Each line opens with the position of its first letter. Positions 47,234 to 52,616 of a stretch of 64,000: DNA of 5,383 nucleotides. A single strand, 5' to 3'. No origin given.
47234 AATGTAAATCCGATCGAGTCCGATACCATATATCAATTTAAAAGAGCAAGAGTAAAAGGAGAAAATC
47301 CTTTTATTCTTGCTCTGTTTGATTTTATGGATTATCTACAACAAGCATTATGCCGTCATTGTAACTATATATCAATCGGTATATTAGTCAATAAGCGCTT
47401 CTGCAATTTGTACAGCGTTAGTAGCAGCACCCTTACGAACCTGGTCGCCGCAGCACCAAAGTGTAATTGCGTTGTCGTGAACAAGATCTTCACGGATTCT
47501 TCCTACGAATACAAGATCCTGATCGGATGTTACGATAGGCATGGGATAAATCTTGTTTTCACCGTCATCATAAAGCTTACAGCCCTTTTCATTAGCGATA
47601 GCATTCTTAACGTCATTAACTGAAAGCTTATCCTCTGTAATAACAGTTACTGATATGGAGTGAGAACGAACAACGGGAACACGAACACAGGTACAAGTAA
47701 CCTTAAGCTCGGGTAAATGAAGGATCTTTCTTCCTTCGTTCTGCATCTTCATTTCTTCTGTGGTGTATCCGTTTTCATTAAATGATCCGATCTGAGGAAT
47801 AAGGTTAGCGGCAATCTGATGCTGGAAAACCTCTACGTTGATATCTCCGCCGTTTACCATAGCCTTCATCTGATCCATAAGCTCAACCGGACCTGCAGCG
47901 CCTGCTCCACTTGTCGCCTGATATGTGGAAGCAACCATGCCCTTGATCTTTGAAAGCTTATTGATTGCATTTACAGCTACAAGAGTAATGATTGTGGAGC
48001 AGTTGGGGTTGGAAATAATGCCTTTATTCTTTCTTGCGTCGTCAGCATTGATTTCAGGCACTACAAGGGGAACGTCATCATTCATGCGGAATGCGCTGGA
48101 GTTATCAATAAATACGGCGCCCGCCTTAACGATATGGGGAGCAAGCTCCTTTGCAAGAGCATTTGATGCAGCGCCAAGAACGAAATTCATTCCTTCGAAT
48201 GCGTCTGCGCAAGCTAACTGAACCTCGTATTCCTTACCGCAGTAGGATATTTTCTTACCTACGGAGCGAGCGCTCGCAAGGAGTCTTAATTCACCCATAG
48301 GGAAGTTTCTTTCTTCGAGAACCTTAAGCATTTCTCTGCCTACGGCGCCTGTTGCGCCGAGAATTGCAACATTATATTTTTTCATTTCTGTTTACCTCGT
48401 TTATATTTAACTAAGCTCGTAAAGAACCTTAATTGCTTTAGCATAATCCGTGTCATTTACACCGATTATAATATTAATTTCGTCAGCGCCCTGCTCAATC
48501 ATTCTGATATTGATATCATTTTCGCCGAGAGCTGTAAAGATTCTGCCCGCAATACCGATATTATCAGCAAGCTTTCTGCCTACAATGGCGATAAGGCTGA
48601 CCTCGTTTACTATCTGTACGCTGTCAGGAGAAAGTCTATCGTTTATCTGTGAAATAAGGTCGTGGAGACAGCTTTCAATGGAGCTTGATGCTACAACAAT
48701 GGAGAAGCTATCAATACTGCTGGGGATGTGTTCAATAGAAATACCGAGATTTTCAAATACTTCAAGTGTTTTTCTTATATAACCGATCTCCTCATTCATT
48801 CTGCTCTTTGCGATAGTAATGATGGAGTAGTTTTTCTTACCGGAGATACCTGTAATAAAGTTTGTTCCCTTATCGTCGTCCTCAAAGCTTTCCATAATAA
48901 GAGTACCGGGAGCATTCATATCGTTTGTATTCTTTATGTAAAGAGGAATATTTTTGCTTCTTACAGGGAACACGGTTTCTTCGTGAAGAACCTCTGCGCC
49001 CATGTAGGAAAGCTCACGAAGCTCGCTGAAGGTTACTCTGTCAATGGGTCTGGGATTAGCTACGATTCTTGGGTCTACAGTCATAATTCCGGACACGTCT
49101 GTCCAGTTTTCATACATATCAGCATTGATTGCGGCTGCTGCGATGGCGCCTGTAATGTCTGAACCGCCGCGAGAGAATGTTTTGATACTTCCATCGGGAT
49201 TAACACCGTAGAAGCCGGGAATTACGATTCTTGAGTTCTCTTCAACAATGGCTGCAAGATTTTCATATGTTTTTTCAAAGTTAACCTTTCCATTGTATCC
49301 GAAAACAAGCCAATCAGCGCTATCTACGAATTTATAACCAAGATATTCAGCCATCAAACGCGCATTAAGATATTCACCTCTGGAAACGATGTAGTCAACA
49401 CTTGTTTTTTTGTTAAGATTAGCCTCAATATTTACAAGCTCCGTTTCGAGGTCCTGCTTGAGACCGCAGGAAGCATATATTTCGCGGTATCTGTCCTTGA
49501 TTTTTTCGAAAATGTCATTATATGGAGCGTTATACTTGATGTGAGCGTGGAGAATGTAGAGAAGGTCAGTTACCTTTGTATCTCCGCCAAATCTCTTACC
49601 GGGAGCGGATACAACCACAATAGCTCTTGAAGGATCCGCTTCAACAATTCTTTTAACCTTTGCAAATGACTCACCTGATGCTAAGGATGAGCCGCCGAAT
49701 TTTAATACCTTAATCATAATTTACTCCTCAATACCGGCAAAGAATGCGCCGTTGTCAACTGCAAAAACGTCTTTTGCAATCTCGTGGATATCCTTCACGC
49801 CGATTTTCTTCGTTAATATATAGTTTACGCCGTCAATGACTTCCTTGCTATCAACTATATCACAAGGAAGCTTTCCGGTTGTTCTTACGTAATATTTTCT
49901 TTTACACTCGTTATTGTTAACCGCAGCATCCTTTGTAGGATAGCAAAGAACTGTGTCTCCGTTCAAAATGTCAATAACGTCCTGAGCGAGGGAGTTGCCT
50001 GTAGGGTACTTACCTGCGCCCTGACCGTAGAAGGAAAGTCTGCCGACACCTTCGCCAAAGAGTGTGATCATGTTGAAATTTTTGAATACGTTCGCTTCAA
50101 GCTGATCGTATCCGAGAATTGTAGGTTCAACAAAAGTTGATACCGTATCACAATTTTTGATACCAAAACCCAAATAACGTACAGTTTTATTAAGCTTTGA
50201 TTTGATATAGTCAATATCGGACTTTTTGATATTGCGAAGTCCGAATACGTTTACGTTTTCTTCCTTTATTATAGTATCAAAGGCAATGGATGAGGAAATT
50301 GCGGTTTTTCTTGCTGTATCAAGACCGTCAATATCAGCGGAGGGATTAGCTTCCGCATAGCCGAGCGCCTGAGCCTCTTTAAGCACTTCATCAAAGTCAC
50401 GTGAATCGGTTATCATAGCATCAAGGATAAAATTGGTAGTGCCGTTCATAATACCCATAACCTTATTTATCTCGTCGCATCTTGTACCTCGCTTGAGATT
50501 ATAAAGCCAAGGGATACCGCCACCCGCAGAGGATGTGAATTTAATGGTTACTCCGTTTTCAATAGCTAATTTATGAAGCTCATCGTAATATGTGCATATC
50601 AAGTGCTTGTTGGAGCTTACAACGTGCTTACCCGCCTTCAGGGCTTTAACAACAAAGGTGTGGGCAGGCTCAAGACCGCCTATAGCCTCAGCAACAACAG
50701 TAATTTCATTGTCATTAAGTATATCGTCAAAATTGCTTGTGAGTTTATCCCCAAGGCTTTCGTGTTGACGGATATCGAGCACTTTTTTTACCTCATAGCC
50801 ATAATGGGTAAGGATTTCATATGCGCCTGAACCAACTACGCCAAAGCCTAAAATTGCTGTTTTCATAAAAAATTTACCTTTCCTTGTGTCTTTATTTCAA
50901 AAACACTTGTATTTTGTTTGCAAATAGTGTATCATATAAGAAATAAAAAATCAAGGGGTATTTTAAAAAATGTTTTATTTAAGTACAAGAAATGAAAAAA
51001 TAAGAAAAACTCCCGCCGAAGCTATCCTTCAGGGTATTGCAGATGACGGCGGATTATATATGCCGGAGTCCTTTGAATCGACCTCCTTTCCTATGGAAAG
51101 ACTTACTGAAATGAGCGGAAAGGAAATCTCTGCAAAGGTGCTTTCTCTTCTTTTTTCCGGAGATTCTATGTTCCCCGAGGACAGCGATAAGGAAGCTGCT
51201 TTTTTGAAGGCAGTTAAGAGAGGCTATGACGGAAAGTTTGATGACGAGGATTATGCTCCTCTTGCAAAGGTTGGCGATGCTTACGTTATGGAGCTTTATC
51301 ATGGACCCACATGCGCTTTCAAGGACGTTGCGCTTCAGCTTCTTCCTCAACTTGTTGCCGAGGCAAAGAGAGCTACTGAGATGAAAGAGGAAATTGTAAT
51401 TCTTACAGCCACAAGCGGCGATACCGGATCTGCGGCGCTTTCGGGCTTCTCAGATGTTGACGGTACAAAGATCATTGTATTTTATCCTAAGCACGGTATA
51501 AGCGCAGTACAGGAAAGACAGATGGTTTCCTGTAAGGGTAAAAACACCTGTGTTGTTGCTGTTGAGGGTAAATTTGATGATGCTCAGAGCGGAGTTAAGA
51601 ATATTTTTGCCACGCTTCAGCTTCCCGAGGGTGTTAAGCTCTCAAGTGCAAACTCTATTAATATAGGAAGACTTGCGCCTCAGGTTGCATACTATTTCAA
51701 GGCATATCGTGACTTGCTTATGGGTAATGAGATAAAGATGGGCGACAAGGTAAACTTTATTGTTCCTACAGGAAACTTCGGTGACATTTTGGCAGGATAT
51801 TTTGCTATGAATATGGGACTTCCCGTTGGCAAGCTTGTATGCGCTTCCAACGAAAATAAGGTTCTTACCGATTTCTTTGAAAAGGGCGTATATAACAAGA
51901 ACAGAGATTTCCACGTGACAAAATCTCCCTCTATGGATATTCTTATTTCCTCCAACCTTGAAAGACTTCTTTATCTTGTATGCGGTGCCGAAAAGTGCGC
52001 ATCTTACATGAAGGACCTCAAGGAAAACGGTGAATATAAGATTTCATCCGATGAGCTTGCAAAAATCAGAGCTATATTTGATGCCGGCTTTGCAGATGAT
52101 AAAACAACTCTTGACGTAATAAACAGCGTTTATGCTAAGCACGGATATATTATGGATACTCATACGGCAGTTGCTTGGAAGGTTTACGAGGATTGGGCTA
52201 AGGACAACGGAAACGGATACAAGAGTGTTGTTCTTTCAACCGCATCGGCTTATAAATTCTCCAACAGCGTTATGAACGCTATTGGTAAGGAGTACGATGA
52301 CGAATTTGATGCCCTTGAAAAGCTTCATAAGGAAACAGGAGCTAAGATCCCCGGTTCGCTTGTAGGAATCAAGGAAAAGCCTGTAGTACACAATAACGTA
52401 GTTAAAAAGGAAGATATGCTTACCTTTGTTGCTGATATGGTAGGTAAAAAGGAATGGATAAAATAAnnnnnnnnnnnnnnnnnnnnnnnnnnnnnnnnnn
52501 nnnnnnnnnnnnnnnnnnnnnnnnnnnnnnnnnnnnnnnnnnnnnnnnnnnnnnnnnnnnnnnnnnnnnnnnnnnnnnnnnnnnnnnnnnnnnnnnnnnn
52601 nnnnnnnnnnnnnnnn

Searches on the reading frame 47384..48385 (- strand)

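Call 8: search_protein_families(library=pfam, proteins=[window:47384-48385:-], max_evalue=0.001)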
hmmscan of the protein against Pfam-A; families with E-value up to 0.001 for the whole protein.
window:47384-48385:- (333 aa): 3 families
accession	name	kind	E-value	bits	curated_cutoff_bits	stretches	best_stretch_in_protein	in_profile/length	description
PF02774.23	Semialdhyde_dhC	-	3.2e-46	158.2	26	1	143-318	7-184/184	Semialdehyde dehydrogenase, dimerisation domain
PF01118.30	Semialdhyde_dh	-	1.3e-32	113.2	26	1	5-118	1-119/121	Semialdehyde dehydrogenase, NAD binding domain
PF02800.25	Gp_dh_C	-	0.00039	20.5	24.4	1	224-268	65-111/158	Glyceraldehyde 3-phosphate dehydrogenase, C-terminal domain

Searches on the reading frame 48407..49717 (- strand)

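Call 8: search_protein_families(library=pfam, proteins=[window:48407-49717:-], max_evalue=0.001)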
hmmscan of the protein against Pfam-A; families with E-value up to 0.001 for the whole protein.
window:48407-49717:- (436 aa): 4 families
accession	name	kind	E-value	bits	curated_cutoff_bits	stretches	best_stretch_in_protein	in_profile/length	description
PF00696.33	AA_kinase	-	2.8e-40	138.9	24.9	1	1-263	1-234/234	Amino acid kinase family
PF22468.2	ACT_9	-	1.2e-21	76.7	27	1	376-434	1-59/61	ACT domain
PF01842.31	ACT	-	8.1e-09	35.5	27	1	387-432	11-61/66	ACT domain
PF13840.12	ACT_7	-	1.8e-07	31.3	27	1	373-433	6-64/65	ACT domain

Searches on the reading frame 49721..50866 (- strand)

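Call 8: search_protein_families(library=pfam, proteins=[window:49721-50866:-], max_evalue=0.001)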
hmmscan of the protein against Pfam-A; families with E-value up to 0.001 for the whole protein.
window:49721-50866:- (381 aa): 2 families
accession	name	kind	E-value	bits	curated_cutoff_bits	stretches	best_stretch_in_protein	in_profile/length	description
PF00742.24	Homoserine_dh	-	8.6e-48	162.9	22.9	1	119-298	1-173/173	Homoserine dehydrogenase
PF03447.22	NAD_binding_3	-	2.9e-13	51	24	1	7-110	1-115/116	Homoserine dehydrogenase, NAD binding domain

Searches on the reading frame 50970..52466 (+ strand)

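Call 8: search_protein_families(library=pfam, proteins=[window:50970-52466:+], max_evalue=0.001)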
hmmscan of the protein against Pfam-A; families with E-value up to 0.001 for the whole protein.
window:50970-52466:+ (498 aa): 3 families
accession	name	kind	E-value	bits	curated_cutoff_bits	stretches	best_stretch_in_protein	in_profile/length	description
PF00291.31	PALP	-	4.8e-12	46.3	35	1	105-418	25-286/295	Pyridoxal-phosphate dependent enzyme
PF14821.11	Thr_synth_N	-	5.9e-12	46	25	1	3-66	2-65/79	Threonine synthase N terminus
PF24857.1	THR4_C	-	8.1e-09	35.9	27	1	399-448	1-51/85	Threonine synthase, C-terminal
